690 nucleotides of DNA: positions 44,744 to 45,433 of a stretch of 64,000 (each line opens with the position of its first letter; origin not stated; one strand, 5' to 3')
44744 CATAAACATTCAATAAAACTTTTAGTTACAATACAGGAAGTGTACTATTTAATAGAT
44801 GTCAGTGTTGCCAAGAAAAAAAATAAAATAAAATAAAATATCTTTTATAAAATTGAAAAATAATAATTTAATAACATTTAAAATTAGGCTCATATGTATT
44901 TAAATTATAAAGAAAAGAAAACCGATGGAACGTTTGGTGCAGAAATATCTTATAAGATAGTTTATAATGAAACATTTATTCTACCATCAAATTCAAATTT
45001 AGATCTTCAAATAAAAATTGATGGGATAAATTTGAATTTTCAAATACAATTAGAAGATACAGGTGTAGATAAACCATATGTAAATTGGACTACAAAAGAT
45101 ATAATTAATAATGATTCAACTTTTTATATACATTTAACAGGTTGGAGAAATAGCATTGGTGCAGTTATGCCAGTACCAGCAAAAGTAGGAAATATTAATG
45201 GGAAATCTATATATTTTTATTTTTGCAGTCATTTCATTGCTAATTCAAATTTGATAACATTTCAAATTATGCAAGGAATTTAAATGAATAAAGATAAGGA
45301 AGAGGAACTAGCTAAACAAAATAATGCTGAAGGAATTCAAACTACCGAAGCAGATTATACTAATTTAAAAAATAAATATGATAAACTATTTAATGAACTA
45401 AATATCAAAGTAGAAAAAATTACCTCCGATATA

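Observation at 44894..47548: Candidate undescribed multi-gene abortive-infection system: orf129 - orf148(TM) - fragment - AIPR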

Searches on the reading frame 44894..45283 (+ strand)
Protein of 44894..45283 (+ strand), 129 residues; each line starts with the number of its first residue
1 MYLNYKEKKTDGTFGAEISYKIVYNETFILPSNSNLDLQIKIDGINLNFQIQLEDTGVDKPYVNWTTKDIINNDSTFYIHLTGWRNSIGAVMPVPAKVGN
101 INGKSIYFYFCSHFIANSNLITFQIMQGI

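Call 5: search_protein_families(library=pfam, proteins=[window:44894-45283:+], max_evalue=0.1)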
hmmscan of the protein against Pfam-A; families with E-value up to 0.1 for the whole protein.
window:44894-45283:+ (129 aa): 1 family
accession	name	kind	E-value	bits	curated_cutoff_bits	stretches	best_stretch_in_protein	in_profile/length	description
PF21732.2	DUF6864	-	1.9e-10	41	27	1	19-124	6-110/114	Domain of unknown function (DUF6864)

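Call 6: search_protein_families(library=padloc, proteins=[window:44894-45283:+], max_evalue=0.1)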
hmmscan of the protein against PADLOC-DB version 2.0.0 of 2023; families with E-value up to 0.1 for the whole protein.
window:44894-45283:+ (129 aa): 0 families

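Call 7: search_protein_families(library=ncbifam, proteins=[window:44894-45283:+], max_evalue=1)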
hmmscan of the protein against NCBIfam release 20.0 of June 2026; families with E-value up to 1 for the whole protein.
window:44894-45283:+ (129 aa): 0 families

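Call 8: search_protein_families(library=phrogs, proteins=[window:44894-45283:+], max_evalue=1)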
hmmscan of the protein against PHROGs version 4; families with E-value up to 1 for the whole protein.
window:44894-45283:+ (129 aa): 2 families
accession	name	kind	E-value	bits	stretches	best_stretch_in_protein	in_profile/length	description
phrog_32866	-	unknown function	0.0013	19.6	1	28-126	32-127/129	-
phrog_25850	-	unknown function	0.22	12.8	1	21-82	2-56/91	-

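Call 12: find_homologous_proteins(query=window:44894-45283:+, max_evalue=0.001)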
Query window:44894-45283:+ (129 aa): 1 proteins with E <= 0.001 among 4 candidates.
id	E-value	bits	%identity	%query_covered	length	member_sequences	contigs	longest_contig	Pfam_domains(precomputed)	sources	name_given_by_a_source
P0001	2.2e-81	288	100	100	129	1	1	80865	PF21732.3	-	-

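Call 21: search_protein_representatives(protein=window:44894-45283:+)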
Query: 129 residues. Proteins with E-value up to 0.001 (for the whole library): 27; up to 1e-10: 1; up to 1e-30: 1. The best 27 are listed.
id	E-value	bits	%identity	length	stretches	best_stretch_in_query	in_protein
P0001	6.9e-82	288.2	100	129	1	1-129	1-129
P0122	4.1e-10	56.2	33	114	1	21-128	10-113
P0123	4.6e-09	52.7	33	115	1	22-128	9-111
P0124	7.0e-09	52.2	30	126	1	2-127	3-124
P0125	1.9e-08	50.7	36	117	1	21-128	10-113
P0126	1.6e-06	44.6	39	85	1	73-128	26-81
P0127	2.1e-06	44.1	32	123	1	21-128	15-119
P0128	2.4e-06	44.0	29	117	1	21-128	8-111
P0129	2.7e-06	43.8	27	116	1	22-120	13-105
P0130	4.2e-06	43.2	30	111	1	21-115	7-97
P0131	4.3e-06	43.2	33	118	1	21-128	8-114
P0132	5.5e-06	42.8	35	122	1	40-128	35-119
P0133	5.8e-06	42.7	28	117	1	21-126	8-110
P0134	1.7e-05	41.2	28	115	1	22-128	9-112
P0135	1.8e-05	41.2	26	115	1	21-128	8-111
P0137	2.3e-05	40.8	28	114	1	22-128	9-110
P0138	2.6e-05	40.6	35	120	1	20-126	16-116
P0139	6.6e-05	39.3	29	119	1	19-116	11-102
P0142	1.3e-04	38.3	29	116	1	21-128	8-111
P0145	4.0e-04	36.8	22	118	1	21-129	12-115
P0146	7.2e-04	36.0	23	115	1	21-128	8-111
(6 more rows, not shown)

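Call 25: find_homologous_proteins(query=A1, max_evalue=0.001)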
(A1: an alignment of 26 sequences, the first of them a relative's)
Query A1 (26 sequences) (129 aa, profile of the alignment): 6 proteins with E <= 0.001 among 523 candidates.
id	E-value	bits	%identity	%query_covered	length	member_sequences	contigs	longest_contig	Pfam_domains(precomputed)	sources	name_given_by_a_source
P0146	2.5e-32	129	22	84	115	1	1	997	PF21732.3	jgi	jgi:hypothetical protein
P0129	1.1e-30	123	26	77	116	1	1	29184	PF21732.3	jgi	jgi:hypothetical protein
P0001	3.9e-30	122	100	100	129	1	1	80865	PF21732.3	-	-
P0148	7.7e-30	121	25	84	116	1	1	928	-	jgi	jgi:hypothetical protein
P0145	1.4e-29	120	21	84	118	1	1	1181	PF21732.3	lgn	-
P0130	2.5e-28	116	31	67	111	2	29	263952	PF21732.3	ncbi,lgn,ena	-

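Call 26: find_encoding_contigs(protein=P0130, flank=6000, max_places=6)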
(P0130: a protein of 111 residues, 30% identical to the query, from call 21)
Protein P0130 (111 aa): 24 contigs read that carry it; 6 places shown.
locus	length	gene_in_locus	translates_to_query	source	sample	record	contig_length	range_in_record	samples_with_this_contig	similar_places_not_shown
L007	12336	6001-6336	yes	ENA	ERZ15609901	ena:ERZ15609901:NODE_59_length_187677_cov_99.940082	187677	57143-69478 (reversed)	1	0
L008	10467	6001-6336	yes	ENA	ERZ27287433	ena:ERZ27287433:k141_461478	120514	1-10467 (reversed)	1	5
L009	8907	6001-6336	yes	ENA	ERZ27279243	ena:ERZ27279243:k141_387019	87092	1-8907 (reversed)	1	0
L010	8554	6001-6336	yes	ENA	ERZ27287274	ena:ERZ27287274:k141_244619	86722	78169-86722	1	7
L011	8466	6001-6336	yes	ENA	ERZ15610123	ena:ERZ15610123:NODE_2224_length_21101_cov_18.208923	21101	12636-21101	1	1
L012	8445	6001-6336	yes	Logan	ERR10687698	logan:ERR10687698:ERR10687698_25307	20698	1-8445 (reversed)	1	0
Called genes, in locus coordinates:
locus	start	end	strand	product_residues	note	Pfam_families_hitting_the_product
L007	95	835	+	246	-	PF00106:adh_short, PF08659:KR, PF23441:SDR, PF13561:adh_short_C2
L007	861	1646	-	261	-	PF10086:YhfC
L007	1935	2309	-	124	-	PF06445:GyrI-like, PF14526:Cass2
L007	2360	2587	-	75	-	PF13541:ChlI (weak)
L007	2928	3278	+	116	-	-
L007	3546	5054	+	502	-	PF02384:N6_Mtase, PF07669:Eco57I, PF05175:MTS (weak)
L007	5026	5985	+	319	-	PF17728:BsuBI_PstI_RE_N, PF06616:BsuBI_PstI_RE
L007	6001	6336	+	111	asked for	PF21732:DUF6864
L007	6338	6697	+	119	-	-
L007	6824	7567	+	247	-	PF13391:HNH_2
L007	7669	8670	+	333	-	-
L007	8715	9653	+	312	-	-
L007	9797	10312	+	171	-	-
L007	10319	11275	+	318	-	PF13391:HNH_2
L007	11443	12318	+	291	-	-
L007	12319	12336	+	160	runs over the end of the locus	-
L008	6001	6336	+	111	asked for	PF21732:DUF6864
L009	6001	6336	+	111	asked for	PF21732:DUF6864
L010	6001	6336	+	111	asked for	PF21732:DUF6864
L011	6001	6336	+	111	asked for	PF21732:DUF6864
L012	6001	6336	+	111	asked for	PF21732:DUF6864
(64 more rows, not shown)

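Call 27: find_encoding_contigs(protein=P0129, flank=6000, max_places=4)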
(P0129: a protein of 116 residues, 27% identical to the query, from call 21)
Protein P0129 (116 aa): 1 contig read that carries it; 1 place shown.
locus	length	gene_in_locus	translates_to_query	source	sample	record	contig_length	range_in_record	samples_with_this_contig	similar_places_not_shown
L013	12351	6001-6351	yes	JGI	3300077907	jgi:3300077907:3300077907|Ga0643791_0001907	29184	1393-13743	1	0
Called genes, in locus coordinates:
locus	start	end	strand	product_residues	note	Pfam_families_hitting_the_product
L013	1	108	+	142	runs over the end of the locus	PF05198:IF3_N, PF00707:IF3_C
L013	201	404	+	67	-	PF01632:Ribosomal_L35p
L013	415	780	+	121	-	PF00453:Ribosomal_L20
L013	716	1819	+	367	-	PF02912:Phe_tRNA-synt_N, PF01409:tRNA-synt_2d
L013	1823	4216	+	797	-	PF01588:tRNA_bind, PF03483:B3_4, PF03484:B5, PF17759:tRNA_synthFbeta, PF03147:FDX-ACB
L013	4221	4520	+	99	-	PF00216:Bac_DNA_binding, PF18291:HU-HIG (weak)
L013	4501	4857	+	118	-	PF13411:MerR_1, PF00376:MerR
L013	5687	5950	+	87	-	-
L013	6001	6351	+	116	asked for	PF21732:DUF6864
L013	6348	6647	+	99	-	-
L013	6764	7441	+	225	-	PF02586:SRAP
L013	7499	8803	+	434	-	-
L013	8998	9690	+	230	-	-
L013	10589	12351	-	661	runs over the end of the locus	PF09250:Prim-Pol (weak), PF13481:AAA_25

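Call 30: find_encoding_contigs(protein=P0146, flank=6000, max_places=3)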
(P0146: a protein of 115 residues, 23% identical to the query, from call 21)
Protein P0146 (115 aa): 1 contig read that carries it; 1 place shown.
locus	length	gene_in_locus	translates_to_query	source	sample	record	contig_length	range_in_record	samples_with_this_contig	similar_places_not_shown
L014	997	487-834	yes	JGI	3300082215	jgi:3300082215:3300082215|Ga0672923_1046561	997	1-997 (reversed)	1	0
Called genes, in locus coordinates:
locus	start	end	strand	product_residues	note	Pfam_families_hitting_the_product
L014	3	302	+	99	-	?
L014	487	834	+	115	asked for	PF21732:DUF6864 (weak)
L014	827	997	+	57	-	?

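Call 31: find_encoding_contigs(protein=P0145, flank=6000, max_places=3)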
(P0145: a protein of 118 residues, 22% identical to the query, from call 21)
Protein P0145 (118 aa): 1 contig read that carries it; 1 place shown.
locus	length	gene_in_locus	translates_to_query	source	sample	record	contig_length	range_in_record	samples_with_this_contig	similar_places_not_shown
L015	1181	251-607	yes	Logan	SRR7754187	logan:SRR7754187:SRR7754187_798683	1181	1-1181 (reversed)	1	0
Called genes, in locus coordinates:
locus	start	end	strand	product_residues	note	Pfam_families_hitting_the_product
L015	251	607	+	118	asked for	PF21732:DUF6864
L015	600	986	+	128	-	-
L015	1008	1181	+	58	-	?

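Call 44: predict_structure(alignment_id=A1)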
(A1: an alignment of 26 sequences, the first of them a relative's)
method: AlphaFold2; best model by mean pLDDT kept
length: 129 residues; sequences in the alignment: 26
mean_pLDDT: 93.3   pTM: 0.81
mean pLDDT of the five models: 93.3, 92.8, 92.8, 92.1, 91.7
residues with pLDDT >= 90: 112; 70-90: 15; 50-70: 2; < 50: 0
segments of 3 or more residues with pLDDT < 50: none
pLDDT, mean of each block of 10 residues (from residue 1): 90 93 97 97 93 94 88 87 95 93 93 97 95
secondary structure, 60 per line:
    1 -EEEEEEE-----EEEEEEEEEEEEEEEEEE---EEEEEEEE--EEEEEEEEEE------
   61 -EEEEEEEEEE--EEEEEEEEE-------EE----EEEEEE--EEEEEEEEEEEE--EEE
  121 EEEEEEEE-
elements in order: E2-8 E14-31 E35-42 E45-54 E62-71 E74-82 E96-101 E104-115 E118-128

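Call 48: fold_search(model_id=the predicted structure, library=pdb)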
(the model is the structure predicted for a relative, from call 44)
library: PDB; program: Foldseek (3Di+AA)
matches with E <= 10: 1043; with E <= 0.001: 0
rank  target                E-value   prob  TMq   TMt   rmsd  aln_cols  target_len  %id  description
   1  8i4o_I                2.0e-01  0.09  0.18  0.13  14.4       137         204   11  Design of a split green fluorescent protein for sensing and tracking an beta-amyloid (released 2023-11-29)
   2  3elz_B                4.6e-01  0.08  0.17  0.17  14.7       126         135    8  Crystal structure of Zebrafish Ileal Bile Acid-Bindin Protein complexed with cholic acid (crystal form A). (released 2009-01-13)
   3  8i4o_E                4.8e-01  0.07  0.19  0.13  14.4       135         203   10  Design of a split green fluorescent protein for sensing and tracking an beta-amyloid (released 2023-11-29)
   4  1tu1_A                5.4e-01  0.08  0.18  0.16  15.8       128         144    5  Crystal Structure of Protein of Unknown Function PA94 from Pseudomonas aeruginosa, Putative Regulator (released 2004-08-03)
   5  6xrf_H                5.7e-01  0.11  0.24  0.22  12.8       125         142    5  EagT6 Tse6 NT complex (released 2020-12-30)
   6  5om5_A                5.7e-01  0.05  0.16  0.08  20.3       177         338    6  Crystal structure of Alpha1-antichymotrypsin variant DBS-I-allo1: an allosterically triggered drug-binding serpin for  (released 2018-05-23)
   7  8uds                  6.3e-01  0.18  0.29  0.27  10.6       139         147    8  The Crystal Structure of CoxG from M. smegmatis, minus lipid anchoring C-terminus. (released 2024-10-02)
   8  5ez2_A                6.3e-01  0.08  0.21  0.17  13.4       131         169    8  Sandercyanin Fluorescent Protein (SFP) (released 2016-09-28)
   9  2hqk                  7.0e-01  0.11  0.21  0.15   8.0        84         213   10  Crystal structure of a monomeric cyan fluorescent protein derived from Clavularia (released 2007-01-02)
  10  2riv_A                7.0e-01  0.03  0.15  0.08  21.0       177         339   10  Crystal structure of the reactive loop cleaved human Thyroxine Binding Globulin (released 2008-10-14)
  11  5ei0_A                7.0e-01  0.03  0.15  0.06  23.3       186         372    5  Structure of RCL-cleaved vaspin (serpinA12) (released 2015-11-11)
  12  4rti                  7.4e-01  0.11  0.27  0.21  14.6       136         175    6  The crystal structure of PsbP from Spinacia oleracea (released 2015-03-11)
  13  2czu_B                7.4e-01  0.10  0.21  0.19  13.8       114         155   10  lipocalin-type prostaglandin D synthase (released 2006-10-03)
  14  5f6z_A                7.4e-01  0.06  0.18  0.14  13.7       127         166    9  Sandercyanin Fluorescent Protein purified from Sander vitreus (released 2016-09-28)
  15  3cvm_A                7.4e-01  0.06  0.18  0.08  21.1       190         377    6  High resolution structure of a stable Plasminogen activator inhibitor type-1 in its protease cleaved form (released 2008-08-19)
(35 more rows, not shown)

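Call 51: find_related_loci(query=P0137, collection=viral_contigs, flank=6000)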
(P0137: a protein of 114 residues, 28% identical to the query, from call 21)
Query P0137 (114 aa) in viral_contigs; peptide patterns used: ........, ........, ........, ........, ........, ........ (x = any residue, [..] = any of these).
10 stretches matched a pattern, but none encodes a relative of the query by tblastn (E <= 1e-3).

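Call 52: find_related_loci(query=P0122, collection=viral_contigs, flank=6000)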
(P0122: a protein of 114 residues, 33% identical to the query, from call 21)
Query P0122 (114 aa) in viral_contigs; peptide patterns used: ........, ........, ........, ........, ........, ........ (x = any residue, [..] = any of these).
6 stretches matched a pattern, but none encodes a relative of the query by tblastn (E <= 1e-3).

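Call 53: search_dna_similar(query=window:44894-45283:+, collection=phages, mode=protein, max_evalue=1)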
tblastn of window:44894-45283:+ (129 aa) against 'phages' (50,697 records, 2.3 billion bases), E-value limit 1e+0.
No match.

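Call 54: search_dna_similar(query=P0137, collection=plasmids, mode=protein, max_evalue=0.01)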
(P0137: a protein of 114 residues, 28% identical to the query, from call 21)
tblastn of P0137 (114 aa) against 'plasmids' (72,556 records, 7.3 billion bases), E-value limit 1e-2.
No match.

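Call 55: search_dna_similar(query=P0137, collection=phages, mode=protein, max_evalue=0.01)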
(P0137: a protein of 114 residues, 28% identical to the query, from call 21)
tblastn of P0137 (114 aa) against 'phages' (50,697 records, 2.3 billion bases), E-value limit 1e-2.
No match.

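Call 56: list_cluster_members(proteins=[P0122, P0123, P0124, P0125, P0127, P0128, P0131, P0132, P0133, P0134])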
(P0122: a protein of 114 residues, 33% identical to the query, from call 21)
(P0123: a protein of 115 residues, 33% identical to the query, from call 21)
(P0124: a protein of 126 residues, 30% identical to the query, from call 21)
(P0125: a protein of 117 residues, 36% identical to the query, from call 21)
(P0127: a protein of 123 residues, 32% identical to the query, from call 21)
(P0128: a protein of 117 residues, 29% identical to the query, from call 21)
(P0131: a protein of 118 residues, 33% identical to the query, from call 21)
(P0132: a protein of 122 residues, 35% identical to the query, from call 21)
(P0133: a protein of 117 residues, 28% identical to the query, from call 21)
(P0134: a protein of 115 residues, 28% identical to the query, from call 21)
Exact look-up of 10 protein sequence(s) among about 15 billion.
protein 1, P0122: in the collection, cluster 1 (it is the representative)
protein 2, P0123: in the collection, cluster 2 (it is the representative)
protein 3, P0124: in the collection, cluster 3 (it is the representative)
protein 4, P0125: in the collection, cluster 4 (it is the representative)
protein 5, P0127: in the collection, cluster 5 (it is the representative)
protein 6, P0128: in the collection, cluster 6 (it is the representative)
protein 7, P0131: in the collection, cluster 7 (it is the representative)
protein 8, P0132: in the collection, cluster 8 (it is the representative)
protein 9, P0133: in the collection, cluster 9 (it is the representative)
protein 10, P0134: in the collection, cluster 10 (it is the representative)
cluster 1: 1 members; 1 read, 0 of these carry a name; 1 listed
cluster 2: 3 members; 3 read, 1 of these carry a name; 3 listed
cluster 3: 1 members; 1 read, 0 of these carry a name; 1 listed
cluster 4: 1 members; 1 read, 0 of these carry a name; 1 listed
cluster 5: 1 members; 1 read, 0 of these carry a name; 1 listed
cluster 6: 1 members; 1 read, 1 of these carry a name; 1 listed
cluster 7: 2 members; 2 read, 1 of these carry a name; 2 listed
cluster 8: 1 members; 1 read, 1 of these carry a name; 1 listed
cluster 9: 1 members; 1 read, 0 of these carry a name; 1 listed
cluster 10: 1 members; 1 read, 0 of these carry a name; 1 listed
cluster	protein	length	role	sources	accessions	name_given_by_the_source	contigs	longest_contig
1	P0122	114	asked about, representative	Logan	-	-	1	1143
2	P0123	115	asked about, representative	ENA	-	-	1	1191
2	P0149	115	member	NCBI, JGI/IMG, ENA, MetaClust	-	\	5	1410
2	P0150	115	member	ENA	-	-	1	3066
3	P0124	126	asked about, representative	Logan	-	-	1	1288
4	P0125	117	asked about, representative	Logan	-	-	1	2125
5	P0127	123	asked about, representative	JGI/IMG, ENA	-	-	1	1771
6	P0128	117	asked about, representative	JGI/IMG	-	hypothetical protein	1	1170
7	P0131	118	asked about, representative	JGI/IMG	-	-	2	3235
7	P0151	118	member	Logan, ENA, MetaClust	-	\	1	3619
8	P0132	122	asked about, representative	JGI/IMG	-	hypothetical protein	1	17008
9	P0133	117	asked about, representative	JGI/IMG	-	-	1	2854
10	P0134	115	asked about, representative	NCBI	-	-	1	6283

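Call 57: find_encoding_contigs(protein=P0132, flank=6000, max_places=3)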
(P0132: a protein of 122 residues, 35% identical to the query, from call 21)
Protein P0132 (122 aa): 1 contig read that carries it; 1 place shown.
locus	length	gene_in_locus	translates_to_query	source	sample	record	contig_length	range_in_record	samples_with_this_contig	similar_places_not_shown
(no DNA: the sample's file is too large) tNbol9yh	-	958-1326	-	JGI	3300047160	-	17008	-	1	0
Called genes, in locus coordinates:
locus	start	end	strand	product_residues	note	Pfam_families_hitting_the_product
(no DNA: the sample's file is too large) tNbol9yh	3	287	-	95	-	?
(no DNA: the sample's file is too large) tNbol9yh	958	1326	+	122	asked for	PF21732:DUF6864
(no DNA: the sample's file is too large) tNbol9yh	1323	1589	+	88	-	-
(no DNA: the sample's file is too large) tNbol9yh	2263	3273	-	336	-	PF01522:Polysacc_deac_1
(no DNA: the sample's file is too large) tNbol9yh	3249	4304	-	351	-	PF00857:Isochorismatase (weak)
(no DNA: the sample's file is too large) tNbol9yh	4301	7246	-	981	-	PF23500:DUF7133, PF13646:HEAT_2 (weak), PF00034:Cytochrom_C (faint)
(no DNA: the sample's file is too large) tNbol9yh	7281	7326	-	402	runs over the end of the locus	PF01168:Ala_racemase_N, PF14031:D-ser_dehydrat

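Call 58: find_encoding_contigs(protein=P0134, flank=6000, max_places=3)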
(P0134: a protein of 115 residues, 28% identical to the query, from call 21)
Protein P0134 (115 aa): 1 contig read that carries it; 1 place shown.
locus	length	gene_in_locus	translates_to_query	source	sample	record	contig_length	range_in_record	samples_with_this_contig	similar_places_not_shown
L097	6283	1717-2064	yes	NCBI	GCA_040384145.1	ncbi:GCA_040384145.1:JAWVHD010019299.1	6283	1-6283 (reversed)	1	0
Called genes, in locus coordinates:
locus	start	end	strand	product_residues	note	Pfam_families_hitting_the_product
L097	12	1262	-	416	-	PF00589:Phage_integrase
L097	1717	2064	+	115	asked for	PF21732:DUF6864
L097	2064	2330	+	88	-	-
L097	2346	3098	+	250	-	-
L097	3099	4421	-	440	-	PF05707:Zot (faint)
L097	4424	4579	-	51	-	-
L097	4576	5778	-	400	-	-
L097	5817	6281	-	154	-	?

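Call 61: find_encoding_contigs(protein=P0131, flank=6000, max_places=3)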
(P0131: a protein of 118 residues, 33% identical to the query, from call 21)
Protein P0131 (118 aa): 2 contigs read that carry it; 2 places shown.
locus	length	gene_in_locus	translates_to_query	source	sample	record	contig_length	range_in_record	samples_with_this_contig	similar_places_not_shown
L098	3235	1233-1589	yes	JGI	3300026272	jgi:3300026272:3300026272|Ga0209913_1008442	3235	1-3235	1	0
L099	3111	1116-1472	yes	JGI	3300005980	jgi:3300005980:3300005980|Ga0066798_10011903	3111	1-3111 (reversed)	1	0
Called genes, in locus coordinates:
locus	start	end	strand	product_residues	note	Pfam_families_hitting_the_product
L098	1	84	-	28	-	?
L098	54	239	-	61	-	PF06806:DUF1233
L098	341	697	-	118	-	-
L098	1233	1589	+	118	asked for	PF21732:DUF6864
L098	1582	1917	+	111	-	-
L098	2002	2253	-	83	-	-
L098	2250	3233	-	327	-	?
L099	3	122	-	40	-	?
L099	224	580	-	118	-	-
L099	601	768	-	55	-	-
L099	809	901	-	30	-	-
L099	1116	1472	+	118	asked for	PF21732:DUF6864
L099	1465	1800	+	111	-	-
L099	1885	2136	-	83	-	-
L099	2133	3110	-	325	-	?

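Call 64: search_solved_structures(query=A1, max_evalue=10)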
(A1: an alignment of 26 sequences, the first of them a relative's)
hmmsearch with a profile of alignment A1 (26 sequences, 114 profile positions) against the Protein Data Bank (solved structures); distinct sequences matched with E-value up to 10: 4.
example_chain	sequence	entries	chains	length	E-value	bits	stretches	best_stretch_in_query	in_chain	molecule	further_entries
9n30_A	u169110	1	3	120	0.0056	19.6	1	3-70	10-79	LM2379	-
9nhk_C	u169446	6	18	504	0.81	12.7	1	14-77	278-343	BG505-CH505 Envelope glycoprotein gp120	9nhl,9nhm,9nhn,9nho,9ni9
9kgy_A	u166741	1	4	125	0.87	12.6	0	6-43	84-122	De novo designed monomeric mainly-beta protein B10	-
9kgz_A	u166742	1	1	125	0.88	12.5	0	6-43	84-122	De novo designed monomeric mainly-beta protein B10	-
